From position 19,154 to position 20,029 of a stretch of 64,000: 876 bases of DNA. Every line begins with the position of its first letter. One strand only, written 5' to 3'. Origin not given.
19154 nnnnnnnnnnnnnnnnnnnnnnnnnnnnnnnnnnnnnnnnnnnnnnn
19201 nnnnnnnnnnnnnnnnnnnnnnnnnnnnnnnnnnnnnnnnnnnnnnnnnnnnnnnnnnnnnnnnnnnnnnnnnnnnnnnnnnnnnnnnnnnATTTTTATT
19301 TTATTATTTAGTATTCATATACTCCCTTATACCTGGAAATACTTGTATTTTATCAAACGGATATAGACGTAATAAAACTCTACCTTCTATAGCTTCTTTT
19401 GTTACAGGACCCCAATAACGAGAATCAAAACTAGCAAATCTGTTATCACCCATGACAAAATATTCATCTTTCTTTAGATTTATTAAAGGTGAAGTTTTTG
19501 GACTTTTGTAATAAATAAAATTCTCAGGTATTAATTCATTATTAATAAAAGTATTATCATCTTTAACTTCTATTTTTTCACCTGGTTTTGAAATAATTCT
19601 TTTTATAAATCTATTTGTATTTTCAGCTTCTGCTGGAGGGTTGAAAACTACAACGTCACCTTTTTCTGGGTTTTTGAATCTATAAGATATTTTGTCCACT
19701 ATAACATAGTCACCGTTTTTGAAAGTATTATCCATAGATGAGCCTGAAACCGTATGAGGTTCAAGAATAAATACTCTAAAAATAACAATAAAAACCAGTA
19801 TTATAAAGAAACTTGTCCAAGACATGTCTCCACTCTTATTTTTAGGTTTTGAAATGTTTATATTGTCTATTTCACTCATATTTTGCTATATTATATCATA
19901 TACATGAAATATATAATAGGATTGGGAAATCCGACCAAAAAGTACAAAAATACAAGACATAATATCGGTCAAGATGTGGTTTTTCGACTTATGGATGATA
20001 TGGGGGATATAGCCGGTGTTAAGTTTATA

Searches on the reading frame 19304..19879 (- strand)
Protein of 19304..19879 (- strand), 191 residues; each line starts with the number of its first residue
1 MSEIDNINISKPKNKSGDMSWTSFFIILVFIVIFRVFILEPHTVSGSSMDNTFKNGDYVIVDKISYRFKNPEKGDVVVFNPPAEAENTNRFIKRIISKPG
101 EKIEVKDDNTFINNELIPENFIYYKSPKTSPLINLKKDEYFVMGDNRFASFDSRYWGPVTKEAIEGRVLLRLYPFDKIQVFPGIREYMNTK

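Call 12: search_protein_families(library=pfam, proteins=[window:19304-19879:-], max_evalue=0.01)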
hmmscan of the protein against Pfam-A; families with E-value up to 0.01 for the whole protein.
window:19304-19879:- (191 aa): 2 families
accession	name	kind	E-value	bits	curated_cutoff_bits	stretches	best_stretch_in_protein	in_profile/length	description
PF10502.14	Peptidase_S26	-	7.2e-45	153.4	22.9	1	23-172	7-167/168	Signal peptidase, peptidase S26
PF00717.28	Peptidase_S24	-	2.5e-07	30.8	23.3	1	43-119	39-105/116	Peptidase S24-like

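Call 13: search_protein_families(library=ncbifam, proteins=[window:19304-19879:-], max_evalue=0.01)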
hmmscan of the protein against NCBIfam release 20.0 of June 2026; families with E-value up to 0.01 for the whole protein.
window:19304-19879:- (191 aa): 7 families
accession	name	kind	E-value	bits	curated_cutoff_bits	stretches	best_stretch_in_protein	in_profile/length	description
TIGR02227.1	sigpep_I_bact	equivalog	2.2e-43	147.9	47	1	22-176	3-162/162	signal peptidase I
NF008114.0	PRK10861.1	equivalog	5e-21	75.3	277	2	5-105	47-158/324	signal peptidase I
TIGR02771.1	TraF_Ti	equivalog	5.7e-14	52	100.25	1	89-168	82-165/171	conjugative transfer signal peptidase TraF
TIGR02754.1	sod_Ni_protease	equivalog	7e-14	52.1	63.25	2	44-109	3-66/90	nickel-type superoxide dismutase maturation protease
NF010459.0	PRK13884.1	subfamily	4.2e-10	39.4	156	1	89-166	86-170/178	conjugal transfer peptidase TraF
TIGR02228.1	sigpep_I_arch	equivalog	4.3e-07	29.9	51.85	1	23-122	10-115/158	signal peptidase I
NF010412.0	PRK13838.1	subfamily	0.00011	21.6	186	1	90-165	88-166/177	conjugal transfer pilin processing protease TraF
